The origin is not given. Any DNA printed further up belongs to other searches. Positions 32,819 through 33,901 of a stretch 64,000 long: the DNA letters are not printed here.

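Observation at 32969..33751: Lysine-free LigD/LigC-like ATP-dependent DNA ligase domain with motif I KxDG replaced by RWGG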

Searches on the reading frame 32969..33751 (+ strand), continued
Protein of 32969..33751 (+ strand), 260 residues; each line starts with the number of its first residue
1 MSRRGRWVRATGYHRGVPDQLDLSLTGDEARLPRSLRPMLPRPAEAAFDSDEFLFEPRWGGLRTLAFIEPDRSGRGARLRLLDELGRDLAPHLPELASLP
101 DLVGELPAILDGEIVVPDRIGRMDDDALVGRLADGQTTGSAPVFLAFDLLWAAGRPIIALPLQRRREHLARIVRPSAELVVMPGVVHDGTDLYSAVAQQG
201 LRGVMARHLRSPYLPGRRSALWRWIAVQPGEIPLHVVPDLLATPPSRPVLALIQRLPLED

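Call 59: find_encoding_contigs(protein=P0143, flank=8000, max_places=2)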
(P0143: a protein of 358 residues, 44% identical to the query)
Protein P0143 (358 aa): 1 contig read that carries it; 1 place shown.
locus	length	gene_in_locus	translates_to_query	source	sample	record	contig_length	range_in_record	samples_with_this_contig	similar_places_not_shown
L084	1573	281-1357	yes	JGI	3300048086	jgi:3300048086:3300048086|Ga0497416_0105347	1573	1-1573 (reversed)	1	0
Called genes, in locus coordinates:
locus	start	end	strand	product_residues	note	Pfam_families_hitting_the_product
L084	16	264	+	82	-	-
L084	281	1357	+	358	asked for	PF01068:DNA_ligase_A_M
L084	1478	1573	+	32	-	?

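Call 79: predict_structure(alignment_id=A3)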
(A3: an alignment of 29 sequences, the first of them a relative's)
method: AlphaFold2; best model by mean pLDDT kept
length: 362 residues; sequences in the alignment: 29
mean_pLDDT: 88.5   pTM: 0.82
mean pLDDT of the five models: 88.5, 87.0, 86.9, 86.6, 85.3
residues with pLDDT >= 90: 260; 70-90: 49; 50-70: 42; < 50: 11
segments of 3 or more residues with pLDDT < 50: 338-342, 344-347
pLDDT, mean of each block of 10 residues (from residue 1): 58 69 94 97 95 96 95 94 95 94 88 78 79 97 96 97 90 96 90 98 97 94 97 97 93 96 96 96 88 98 87 94 96 61 49 58 50
secondary structure, 60 per line:
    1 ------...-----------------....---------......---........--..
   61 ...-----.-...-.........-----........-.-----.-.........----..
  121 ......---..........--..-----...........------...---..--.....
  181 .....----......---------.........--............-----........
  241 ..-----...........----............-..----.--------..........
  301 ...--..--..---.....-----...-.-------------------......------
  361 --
elements in order: E27-30 E40-45 E49-56 E59-63 H75-83 E89-96 H106-114 H119-126 E130-139 H149-159 E166-168 H176-185 E190-195 E205-213 E216-227 E233-242 E248-258 H263-274 E291-303 E315-319 H349-354
